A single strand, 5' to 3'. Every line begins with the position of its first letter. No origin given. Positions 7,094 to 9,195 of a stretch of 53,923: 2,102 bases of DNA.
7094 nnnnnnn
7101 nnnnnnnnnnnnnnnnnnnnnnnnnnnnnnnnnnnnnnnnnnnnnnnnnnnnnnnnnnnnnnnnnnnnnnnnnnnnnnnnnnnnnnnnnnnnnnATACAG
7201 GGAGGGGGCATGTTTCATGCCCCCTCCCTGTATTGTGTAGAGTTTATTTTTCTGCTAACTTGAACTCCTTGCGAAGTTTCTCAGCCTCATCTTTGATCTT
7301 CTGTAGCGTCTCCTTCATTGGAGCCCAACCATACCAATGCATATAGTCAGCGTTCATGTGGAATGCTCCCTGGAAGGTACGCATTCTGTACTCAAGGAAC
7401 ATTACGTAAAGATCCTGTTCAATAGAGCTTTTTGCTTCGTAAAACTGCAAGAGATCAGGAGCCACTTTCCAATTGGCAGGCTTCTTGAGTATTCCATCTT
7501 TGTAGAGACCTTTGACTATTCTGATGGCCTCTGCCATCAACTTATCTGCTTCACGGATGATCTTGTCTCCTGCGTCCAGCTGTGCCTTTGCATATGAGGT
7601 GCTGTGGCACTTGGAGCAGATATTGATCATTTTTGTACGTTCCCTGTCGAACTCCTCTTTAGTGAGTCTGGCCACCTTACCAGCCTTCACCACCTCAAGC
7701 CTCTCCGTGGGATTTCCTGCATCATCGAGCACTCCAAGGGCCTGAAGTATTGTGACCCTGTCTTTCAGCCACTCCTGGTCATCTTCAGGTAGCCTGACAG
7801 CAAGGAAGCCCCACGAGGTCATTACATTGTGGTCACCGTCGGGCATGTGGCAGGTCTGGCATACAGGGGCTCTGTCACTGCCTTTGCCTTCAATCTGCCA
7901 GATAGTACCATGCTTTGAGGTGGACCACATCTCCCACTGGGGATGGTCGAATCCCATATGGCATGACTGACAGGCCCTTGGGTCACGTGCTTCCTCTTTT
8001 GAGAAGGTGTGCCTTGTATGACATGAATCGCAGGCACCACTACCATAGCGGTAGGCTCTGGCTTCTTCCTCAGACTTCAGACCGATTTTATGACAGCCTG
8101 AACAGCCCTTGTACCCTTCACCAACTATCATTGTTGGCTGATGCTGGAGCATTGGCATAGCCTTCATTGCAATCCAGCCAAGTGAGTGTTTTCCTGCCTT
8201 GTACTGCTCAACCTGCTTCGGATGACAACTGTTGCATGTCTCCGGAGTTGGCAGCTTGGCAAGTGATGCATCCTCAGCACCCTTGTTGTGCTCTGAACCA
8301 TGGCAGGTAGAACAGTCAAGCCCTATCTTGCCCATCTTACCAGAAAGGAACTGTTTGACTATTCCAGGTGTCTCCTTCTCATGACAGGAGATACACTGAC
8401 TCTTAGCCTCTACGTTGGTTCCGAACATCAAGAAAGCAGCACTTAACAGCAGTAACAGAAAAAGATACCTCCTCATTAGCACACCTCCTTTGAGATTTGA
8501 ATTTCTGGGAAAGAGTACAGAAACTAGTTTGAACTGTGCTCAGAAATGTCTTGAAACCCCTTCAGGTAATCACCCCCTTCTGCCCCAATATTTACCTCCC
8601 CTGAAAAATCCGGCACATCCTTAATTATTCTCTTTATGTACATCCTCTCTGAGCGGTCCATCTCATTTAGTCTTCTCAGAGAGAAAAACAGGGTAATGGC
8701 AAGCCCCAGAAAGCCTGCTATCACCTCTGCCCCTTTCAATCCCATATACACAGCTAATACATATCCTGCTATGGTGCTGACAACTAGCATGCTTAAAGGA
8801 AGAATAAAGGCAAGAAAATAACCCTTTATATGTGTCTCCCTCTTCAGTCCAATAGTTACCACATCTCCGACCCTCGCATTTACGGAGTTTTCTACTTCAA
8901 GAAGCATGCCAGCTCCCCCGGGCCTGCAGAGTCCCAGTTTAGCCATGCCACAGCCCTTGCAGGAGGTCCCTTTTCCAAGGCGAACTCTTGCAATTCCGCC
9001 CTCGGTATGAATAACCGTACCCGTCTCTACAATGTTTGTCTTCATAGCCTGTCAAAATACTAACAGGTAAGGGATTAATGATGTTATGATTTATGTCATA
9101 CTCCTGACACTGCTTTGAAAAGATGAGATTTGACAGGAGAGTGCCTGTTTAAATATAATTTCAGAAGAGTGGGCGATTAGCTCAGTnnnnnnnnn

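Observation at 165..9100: Compact nitrogen-oxide / periplasmic cytochrome island with an unusual gene combination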

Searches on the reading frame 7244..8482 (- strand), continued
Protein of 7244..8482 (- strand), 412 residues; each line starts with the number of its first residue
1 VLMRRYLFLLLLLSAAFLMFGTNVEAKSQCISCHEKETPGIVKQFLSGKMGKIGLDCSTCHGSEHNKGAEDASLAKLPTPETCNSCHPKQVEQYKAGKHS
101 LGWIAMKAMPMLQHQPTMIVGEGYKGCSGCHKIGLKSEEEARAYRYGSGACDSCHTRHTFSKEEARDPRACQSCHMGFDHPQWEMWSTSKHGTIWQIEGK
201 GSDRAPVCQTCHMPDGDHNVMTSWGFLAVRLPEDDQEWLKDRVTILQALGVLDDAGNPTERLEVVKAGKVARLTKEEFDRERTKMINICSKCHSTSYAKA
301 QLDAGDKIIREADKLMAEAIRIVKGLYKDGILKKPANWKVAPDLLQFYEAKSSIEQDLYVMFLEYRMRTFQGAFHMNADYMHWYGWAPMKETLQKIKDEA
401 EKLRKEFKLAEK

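Call 27: find_encoding_contigs(protein=P0001, flank=10000, max_places=2)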
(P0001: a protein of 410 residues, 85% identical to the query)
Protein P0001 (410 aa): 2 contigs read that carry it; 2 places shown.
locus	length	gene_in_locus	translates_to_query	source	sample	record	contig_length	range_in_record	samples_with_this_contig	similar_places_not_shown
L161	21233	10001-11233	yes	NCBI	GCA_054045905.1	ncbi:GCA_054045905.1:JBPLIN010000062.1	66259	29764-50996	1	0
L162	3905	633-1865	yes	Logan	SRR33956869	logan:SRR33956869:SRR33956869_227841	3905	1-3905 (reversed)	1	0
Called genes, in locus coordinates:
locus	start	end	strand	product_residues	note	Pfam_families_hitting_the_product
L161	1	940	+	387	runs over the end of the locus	PF00155:Aminotran_1_2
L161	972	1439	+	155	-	PF01288:HPPK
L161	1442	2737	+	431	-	PF01029:NusB, PF22458:RsmF-B_ferredox, PF01189:Methyltr_RsmB-F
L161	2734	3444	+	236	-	PF03793:PASTA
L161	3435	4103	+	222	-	PF00834:Ribul_P_3_epim, PF01729:QRPTase_C (faint)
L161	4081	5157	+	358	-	-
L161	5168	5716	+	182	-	PF01066:CDP-OH_P_transf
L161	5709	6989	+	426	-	PF00595:PDZ (weak), PF13180:PDZ_2, PF17820:PDZ_6, PF19238:Radical_SAM_2, PF04459:DUF512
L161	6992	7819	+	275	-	PF08501:Shikimate_dh_N, PF01488:Shikimate_DH, PF18317:SDH_C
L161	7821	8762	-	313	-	PF03734:YkuD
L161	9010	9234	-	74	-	-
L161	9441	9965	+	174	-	PF04246:RseC_MucC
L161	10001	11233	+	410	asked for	PF09699:Paired_CXXCH_1 (faint), PF13447:Multi-haem_cyto, PF14522:Cytochrome_C7 (faint), PF14537:Cytochrom_c3_2 (faint), PF13435:Cytochrome_C554 (weak), PF13447:Multi-haem_cyto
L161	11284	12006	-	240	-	PF02463:SMC_N (faint), PF00005:ABC_tran, PF13304:AAA_21 (weak)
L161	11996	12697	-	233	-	PF00528:BPD_transp_1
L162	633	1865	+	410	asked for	PF09699:Paired_CXXCH_1 (faint), PF13447:Multi-haem_cyto, PF14522:Cytochrome_C7 (faint), PF14537:Cytochrom_c3_2 (faint), PF13435:Cytochrome_C554 (weak), PF13447:Multi-haem_cyto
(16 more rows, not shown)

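Call 65: predict_structure(alignment_id=A1)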
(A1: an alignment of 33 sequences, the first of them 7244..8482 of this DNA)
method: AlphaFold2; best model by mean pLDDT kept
length: 412 residues; sequences in the alignment: 33
mean_pLDDT: 61.0   pTM: 0.58
mean pLDDT of the five models: 61.0, 60.0, 60.0, 59.6, 58.4
residues with pLDDT >= 90: 36; 70-90: 129; 50-70: 111; < 50: 136
segments of 3 or more residues with pLDDT < 50: 21-24, 97-212, 227-229, 267-270, 377-380, 382-384
pLDDT, mean of each block of 10 residues (from residue 1): 79 72 58 65 55 70 70 58 65 49 33 26 28 38 34 29 40 29 27 32 36 54 55 76 87 83 58 72 78 68 73 89 96 86 77 85 68 51 59 88 95 83
secondary structure, 60 per line:
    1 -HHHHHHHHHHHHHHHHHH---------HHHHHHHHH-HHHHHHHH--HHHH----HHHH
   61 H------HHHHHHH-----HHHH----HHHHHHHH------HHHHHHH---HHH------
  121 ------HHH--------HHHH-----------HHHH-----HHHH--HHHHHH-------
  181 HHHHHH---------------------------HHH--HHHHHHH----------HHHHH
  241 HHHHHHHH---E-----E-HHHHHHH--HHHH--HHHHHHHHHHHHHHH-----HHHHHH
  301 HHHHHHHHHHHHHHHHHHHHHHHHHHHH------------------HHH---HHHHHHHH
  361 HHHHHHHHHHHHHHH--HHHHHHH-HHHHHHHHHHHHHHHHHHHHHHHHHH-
elements in order: H2-19 H29-37 H39-46 H49-52 H57-61 H68-74 H80-83 H88-95 H102-108 H138-141 H153-156 H162-165 H168-173 H181-186 H219-225 H236-248 H260-266 H269-272 H275-289 H295-328 H353-375 H378-384 H386-411

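Call 67: fold_search(model_id=the predicted structure, library=pdb)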
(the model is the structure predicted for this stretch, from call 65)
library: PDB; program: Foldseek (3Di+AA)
matches with E <= 10: 100; with E <= 0.001: 4
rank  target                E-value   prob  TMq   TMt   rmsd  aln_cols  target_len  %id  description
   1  6h5l_A                7.8e-06  1.00  0.38  0.32  20.3       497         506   23  Kuenenia stuttgartiensis reducing HAO-like protein complex Kustc0457/Kustc0458 (released 2019-04-10)
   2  4n4n_E                5.1e-05  1.00  0.33  0.28  20.1       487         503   21  Nitrosomonas europea HAO (released 2013-12-11)
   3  4n4n_A                8.6e-05  1.00  0.33  0.27  20.2       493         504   21  Nitrosomonas europea HAO (released 2013-12-11)
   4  4qo5                  9.9e-04  1.00  0.32  0.26  21.7       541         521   22  Hypothetical multiheme protein (released 2015-12-23)
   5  7my6_B                2.2e+00  0.08  0.11  0.15  15.0       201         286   13  Se-CrtE C-term His-tag with IPP added (released 2022-08-24)
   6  3rkh_A                2.4e+00  0.38  0.19  0.16   5.6       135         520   15  Structure of the Thioalkalivibrio nitratireducens cytochrome c nitrite reductase in a complex with nitrite (full occup (released 2011-06-15)
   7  3sxq_B                2.5e+00  0.35  0.19  0.15   5.8       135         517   16  Structure of a hexameric multiheme c nitrite reductase from the extremophile bacterium Thiolkalivibrio paradoxus (released 2012-09-26)
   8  7my6_A                2.5e+00  0.08  0.12  0.16  15.2       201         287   13  Se-CrtE C-term His-tag with IPP added (released 2022-08-24)
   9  6zqd_CE               2.5e+00  0.03  0.08  0.08  19.1       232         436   12  Cryo-EM structure of the 90S pre-ribosome from Saccharomyces cerevisiae, state Post-A1 (released 2020-09-23)
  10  9jqs_B                2.7e+00  0.04  0.11  0.13  18.5       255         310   11  Apo form of Oryza sativa solanesyl diphosphate synthase 3 (released 2025-12-17)
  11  5cwc                  3.1e+00  0.08  0.15  0.26  15.5       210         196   13  Crystal structure of de novo designed helical repeat protein DHR5 (released 2015-12-16)
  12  4lob                  3.2e+00  0.03  0.11  0.13  17.0       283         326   12  Crystal structure of polyprenyl diphosphate synthase A1S_2732 (Target EFI-509223) from Acinetobacter baumannii (released 2013-07-24)
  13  6w2v_A                3.4e+00  0.03  0.10  0.14  17.6       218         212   14  Junction 23, DHR14-DHR18 (released 2020-04-15)
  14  4umj_A                3.5e+00  0.06  0.11  0.15  13.6       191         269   14  Native structure of Farnesyl Pyrophosphate Synthase from Pseudomonas aeruginosa PA01, with bound ibandronic acid molec (released 2015-03-11)
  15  8a7r_A                3.5e+00  0.05  0.16  0.18  16.6       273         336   12  PcIDS1_I420A in complex with Mg2+ and GPP (released 2023-05-31)
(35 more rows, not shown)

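Call 73: search_protein_families(library=pfam, proteins=[L004:4366-5670:+, L004:5740-6411:+, L004:6593-7006:-, L004:7156-7626:+, L004:7892-8104:+, L004:8269-9900:+, L013:9091-9555:-, L022:7524-9173:-], max_evalue=0.001)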
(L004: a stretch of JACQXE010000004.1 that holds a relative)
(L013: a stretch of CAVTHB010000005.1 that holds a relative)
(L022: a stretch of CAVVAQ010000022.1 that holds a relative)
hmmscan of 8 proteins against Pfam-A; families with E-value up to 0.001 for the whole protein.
L004:4366-5670:+ (434 aa): 3 families
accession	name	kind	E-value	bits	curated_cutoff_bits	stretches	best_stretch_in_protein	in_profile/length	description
PF07662.18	Nucleos_tra2_C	-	4.6e-59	200.1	32.3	1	208-422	1-213/213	Na+ dependent nucleoside transporter C-terminus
PF01773.25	Nucleos_tra2_N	-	5.6e-24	84.9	27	1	9-81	2-74/74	Na+ dependent nucleoside transporter N-terminus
PF07670.19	Gate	-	5.5e-13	49.7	29.6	1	102-198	2-101/104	Nucleoside recognition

L004:5740-6411:+ (223 aa): 3 families
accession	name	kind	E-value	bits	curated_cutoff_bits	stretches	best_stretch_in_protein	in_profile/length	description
PF00027.35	cNMP_binding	-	1.3e-23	83.2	27.5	1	29-114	3-88/89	Cyclic nucleotide-binding domain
PF13545.12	HTH_Crp_2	-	3.6e-19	68.9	27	1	148-221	2-70/70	Crp-like helix-turn-helix domain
PF00325.26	Crp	-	2.4e-06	27.6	21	1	173-202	2-31/32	Bacterial regulatory proteins, crp family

L004:6593-7006:- (137 aa): 1 family
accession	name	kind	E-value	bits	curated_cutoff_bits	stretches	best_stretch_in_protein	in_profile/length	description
PF00115.25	COX1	-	2.7e-09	36.8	34.8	1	37-97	344-404/436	Cytochrome C and Quinol oxidase polypeptide I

L004:7156-7626:+ (156 aa): 0 families

L004:7892-8104:+ (70 aa): 1 family
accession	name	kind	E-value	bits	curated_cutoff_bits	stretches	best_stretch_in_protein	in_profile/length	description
PF08984.16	DUF1858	-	5.8e-11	42.8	32.2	1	9-62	2-59/59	Domain of unknown function (DUF1858)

L004:8269-9900:+ (543 aa): 5 families
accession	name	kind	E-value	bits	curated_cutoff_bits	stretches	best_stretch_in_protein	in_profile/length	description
PF02335.20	Cytochrom_C552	-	8.9e-55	186.8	24.1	2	195-541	77-388/438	Cytochrome c552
PF14522.11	Cytochrome_C7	-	3.3e-08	33.7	24.8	1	389-440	5-54/67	Cytochrome c7 and related cytochrome c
PF09699.15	Paired_CXXCH_1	-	1.9e-07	31.1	20.6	0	396-436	7-38/41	Doubled CXXCH motif (Paired_CXXCH_1)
PF14537.11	Cytochrom_c3_2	-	2.3e-07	31.6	25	0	392-443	2-42/79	Cytochrome c3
PF13435.11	Cytochrome_C554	-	7.1e-07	30.5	20.8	0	89-112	1-24/84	Cytochrome c554 and c-prime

L013:9091-9555:- (154 aa): 3 families
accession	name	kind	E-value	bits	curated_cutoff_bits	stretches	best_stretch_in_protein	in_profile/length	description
PF03264.19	Cytochrom_NNT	-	6.6e-13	49.2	24.1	1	8-122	6-131/174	NapC/NirT cytochrome c family, N-terminal region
PF14522.11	Cytochrome_C7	-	0.00011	22.4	24.8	0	54-141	3-67/67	Cytochrome c7 and related cytochrome c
PF09699.15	Paired_CXXCH_1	-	0.0004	20.5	20.6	0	64-76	5-17/41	Doubled CXXCH motif (Paired_CXXCH_1)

L022:7524-9173:- (549 aa): 5 families
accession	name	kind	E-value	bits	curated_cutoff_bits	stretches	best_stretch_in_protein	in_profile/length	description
PF02335.20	Cytochrom_C552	-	5.6e-52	177.6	24.1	2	172-547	54-389/438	Cytochrome c552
PF14537.11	Cytochrom_c3_2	-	7.8e-09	36.3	25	0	396-447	2-41/79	Cytochrome c3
PF09699.15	Paired_CXXCH_1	-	2e-08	34.2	20.6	0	400-441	7-38/41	Doubled CXXCH motif (Paired_CXXCH_1)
PF14522.11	Cytochrome_C7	-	3.2e-07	30.5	24.8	1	393-443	5-52/67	Cytochrome c7 and related cytochrome c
PF13435.11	Cytochrome_C554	-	0.00077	20.8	20.8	0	92-117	1-26/84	Cytochrome c554 and c-prime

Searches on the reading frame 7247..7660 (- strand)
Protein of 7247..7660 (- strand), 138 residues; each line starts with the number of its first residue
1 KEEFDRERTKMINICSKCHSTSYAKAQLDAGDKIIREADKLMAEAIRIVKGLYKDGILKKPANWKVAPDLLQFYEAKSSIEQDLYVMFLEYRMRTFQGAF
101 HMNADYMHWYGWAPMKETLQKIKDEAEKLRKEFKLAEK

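Call 19: search_solved_structures(query=window:7247-7660:-, max_evalue=10, show_alignments=5)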
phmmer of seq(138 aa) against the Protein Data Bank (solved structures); distinct sequences matched with E-value up to 10: 12.
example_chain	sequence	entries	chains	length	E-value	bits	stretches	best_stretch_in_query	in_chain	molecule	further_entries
6h5l_A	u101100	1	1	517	6.8e-11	45.8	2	4-62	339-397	Similar to hydroxylamine oxidoreductase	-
4fas_A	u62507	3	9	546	4.1e-05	27.1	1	12-131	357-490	Hydroxylamine oxidoreductase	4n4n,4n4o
6m0p_A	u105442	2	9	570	4.5e-05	27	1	12-131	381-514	Aerobic hydroxylamine oxidoreductase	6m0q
1fgj_A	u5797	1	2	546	5.4e-05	26.7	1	12-131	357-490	HYDROXYLAMINE OXIDOREDUCTASE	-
6hif_G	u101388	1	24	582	0.0003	24.3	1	6-62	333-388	Hydrazine dehydrogenase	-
4qo5_A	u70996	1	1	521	0.00068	23.2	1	2-56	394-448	Hypothetical multiheme protein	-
4n4j_A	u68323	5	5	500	0.018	18.6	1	7-74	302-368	hydroxylamine oxidoreductase | Similar to hydroxylamine oxidoreductase hao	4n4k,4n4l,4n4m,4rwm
9cy1_B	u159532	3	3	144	0.65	13.5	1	93-117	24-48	Sybody 5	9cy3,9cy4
6t5e_A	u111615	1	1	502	0.79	13.2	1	7-131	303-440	Hydroxylamine oxidoreductase-like protein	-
6hms_A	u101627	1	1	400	1.5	12.4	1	21-89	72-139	DNA polymerase II small subunit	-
7utj_G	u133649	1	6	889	4.2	10.9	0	25-69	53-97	Catenin alpha-1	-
6upv_M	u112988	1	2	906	4.3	10.9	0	25-69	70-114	Catenin alpha-1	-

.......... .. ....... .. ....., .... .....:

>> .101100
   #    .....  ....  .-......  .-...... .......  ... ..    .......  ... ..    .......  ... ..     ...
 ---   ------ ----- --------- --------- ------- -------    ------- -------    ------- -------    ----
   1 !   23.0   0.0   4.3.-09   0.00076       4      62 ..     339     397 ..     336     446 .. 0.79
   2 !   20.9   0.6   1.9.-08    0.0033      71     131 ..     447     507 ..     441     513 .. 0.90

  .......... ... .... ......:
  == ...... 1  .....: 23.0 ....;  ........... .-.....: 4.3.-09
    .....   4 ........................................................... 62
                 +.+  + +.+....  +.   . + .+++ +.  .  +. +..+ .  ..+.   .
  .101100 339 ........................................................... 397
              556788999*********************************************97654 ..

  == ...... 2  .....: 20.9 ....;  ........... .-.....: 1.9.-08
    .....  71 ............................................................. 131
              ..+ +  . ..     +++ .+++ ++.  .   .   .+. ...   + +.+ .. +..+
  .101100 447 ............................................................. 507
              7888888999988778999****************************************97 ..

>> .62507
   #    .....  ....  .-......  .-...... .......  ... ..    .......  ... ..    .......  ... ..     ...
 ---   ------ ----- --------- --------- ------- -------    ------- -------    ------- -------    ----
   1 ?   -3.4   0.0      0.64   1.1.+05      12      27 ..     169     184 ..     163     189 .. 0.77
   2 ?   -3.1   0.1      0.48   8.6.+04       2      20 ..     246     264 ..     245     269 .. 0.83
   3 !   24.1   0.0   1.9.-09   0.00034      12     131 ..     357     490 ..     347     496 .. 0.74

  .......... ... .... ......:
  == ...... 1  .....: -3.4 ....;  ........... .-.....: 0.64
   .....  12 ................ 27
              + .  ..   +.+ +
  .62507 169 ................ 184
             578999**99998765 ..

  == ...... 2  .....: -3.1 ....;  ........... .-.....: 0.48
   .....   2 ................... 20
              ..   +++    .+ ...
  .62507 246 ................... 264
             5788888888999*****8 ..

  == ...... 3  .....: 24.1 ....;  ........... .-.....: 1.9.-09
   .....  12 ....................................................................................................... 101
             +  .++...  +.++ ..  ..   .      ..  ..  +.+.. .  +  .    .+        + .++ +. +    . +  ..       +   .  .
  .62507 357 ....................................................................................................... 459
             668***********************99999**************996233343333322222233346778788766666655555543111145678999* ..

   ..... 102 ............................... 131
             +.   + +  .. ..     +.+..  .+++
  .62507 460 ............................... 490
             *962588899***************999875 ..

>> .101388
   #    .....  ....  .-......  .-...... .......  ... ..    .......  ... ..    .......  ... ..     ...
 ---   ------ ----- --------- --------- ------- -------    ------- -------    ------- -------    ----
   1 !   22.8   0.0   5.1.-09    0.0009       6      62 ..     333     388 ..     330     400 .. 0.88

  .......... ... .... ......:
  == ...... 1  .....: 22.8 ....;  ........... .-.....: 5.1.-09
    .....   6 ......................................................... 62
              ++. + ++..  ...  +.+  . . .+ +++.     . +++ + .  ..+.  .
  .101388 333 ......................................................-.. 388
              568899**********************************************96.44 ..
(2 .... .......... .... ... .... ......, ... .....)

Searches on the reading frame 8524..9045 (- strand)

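Call 3: search_protein_families(library=pfam, proteins=[window:8524-9045:-], max_evalue=0.01)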
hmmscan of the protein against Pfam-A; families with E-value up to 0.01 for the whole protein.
window:8524-9045:- (173 aa): 1 family
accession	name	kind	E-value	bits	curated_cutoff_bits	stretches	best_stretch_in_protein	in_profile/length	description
PF04246.17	RseC_MucC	-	3.7e-20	72.6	24.4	1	11-135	1-124/130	Positive regulator of sigma(E), RseC/MucC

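Call 4: search_protein_families(library=ncbifam, proteins=[window:8524-9045:-], max_evalue=0.01)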
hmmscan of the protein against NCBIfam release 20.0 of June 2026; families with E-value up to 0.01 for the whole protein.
window:8524-9045:- (173 aa): 1 family
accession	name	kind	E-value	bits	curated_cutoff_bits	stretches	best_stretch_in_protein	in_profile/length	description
NF008115.0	PRK10862.1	equivalog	0.00012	22.2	184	1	6-133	3-131/156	SoxR-reducing system protein RseC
